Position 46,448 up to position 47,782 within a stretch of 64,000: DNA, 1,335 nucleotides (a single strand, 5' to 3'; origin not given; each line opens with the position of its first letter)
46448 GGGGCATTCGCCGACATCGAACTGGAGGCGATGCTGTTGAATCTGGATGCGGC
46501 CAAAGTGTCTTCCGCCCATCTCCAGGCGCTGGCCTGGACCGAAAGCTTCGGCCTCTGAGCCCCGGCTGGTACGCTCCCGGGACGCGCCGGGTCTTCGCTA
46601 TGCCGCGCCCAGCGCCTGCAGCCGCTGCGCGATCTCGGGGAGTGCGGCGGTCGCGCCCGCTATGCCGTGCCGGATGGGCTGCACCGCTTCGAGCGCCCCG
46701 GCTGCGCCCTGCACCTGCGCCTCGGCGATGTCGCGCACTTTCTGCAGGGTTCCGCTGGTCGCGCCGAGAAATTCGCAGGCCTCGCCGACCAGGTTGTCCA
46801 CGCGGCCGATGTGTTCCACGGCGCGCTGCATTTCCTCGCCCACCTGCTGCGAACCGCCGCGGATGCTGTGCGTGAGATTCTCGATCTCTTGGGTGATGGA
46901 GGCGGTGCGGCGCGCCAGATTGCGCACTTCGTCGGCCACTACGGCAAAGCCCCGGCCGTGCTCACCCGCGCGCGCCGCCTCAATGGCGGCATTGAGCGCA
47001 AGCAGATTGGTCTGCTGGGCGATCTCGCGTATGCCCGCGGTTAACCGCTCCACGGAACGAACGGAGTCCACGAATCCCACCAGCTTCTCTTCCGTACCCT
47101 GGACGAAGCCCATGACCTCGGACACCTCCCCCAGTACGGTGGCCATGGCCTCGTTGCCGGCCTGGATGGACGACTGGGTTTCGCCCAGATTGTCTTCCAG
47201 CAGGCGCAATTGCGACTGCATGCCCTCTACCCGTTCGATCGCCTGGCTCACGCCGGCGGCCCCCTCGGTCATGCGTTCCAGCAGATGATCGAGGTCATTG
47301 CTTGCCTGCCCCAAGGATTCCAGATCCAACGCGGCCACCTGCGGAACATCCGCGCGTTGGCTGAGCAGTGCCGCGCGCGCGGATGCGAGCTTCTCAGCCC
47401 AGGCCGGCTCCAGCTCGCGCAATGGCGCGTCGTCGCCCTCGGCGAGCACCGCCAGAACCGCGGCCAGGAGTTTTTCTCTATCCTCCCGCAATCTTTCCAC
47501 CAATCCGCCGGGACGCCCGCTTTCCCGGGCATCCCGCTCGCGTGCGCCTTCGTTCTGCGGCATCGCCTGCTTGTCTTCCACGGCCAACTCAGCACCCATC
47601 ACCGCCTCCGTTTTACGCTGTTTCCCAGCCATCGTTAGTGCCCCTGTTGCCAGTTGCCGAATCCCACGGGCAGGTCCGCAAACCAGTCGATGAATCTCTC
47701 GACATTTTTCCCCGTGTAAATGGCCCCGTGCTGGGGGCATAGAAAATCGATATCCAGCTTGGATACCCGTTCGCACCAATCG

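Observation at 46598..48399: ODP-like metallo-beta-lactamase/di-iron-fold protein coupled to a soluble MCP at the end of the cheYZA operon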

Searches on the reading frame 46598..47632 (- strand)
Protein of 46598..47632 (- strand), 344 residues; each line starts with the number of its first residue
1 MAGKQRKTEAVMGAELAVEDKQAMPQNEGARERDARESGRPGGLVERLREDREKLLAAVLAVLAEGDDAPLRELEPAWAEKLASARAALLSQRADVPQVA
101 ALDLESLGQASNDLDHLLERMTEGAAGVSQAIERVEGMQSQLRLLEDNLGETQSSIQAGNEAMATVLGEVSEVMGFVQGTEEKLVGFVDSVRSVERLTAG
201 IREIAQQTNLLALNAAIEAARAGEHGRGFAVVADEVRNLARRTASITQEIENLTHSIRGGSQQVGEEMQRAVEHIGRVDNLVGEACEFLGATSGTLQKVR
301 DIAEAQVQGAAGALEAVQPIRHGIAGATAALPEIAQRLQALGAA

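Call 3: search_protein_families(library=pfam, proteins=[window:46598-47632:-], max_evalue=0.01)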
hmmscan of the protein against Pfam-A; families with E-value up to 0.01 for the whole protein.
window:46598-47632:- (344 aa): 3 families
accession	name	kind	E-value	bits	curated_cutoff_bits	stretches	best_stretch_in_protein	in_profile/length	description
PF00015.26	MCPsignal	-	2.4e-31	109.3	34.6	1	155-308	10-153/172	Methyl-accepting chemotaxis protein (MCP) signalling domain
PF07889.17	DUF1664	-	0.001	19.5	34.6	0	109-184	45-117/124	Protein of unknown function (DUF1664)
PF06103.16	DUF948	-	0.0026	18.3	37.2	0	234-281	26-73/89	Bacterial protein of unknown function (DUF948)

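Call 14: search_protein_families(library=ncbifam, proteins=[window:46598-47632:-], max_evalue=1)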
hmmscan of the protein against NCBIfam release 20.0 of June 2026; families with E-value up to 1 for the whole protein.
window:46598-47632:- (344 aa): 20 families
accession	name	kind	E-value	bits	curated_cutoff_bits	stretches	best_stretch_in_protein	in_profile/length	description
NF058645.1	MCPCtpMPsAe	equivalog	2.6e-27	95.8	900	1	152-327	346-524/558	methyl-accepting chemotaxis protein CtpM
NF050802.1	AspChtxCcaA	equivalog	3.2e-25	88.6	1300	1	151-307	532-692/700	aspartate chemotaxis receptor CcaA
NF041847.1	transduc_aer2_vibrio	equivalog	6.5e-22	77.5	1200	1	115-287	526-687/804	aerotaxis transducer Aer2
NF047851.1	MCPCitTducer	equivalog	2.6e-21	76.3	900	1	184-338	350-507/553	methyl-accepting chemotaxis citrate transducer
NF011622.0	PRK15048.1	equivalog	1.5e-20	73.8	900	1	177-339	342-507/553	methyl-accepting chemotaxis protein II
NF011615.0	PRK15041.1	equivalog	6e-19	68.1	947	1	193-339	360-509/554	methyl-accepting chemotaxis protein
NF007309.0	PRK09793.1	equivalog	1.2e-18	67.4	903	1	120-286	290-456/533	methyl-accepting chemotaxis protein IV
TIGR02168.1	SMC_prok_B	equivalog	2.4e-05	22.3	567.35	1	105-280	714-924/1181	chromosome segregation protein SMC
NF047515.1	SpiroCoCo_C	equivalog_domain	2.9e-05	23.4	125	2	104-214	92-202/313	SpiroCoCo family coiled-coil protein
NF045487.1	ASRP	equivalog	0.0014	17.3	300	1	106-275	328-487/593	archaea-specific SMC-related protein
NF047516.1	LA_3659_fam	equivalog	0.0023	17.5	36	1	103-165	97-164/221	LA_3659 family protein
NF047514.1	SpiroCoCo_N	equivalog_domain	0.0023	17.5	75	1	103-165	97-164/221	SpiroCoCo family coiled-coil protein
TIGR00833.1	actII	subfamily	0.004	15.5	874.7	1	91-246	463-616/910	MMPL family RND transporter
NF038350.1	taxis_HmpF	equivalog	0.011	14.1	200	1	72-183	162-275/553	pilus motility taxis protein HmpF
NF003034.1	PRK03918.1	equivalog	0.015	13.2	700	1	109-209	307-401/878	DNA double-strand break repair ATPase Rad50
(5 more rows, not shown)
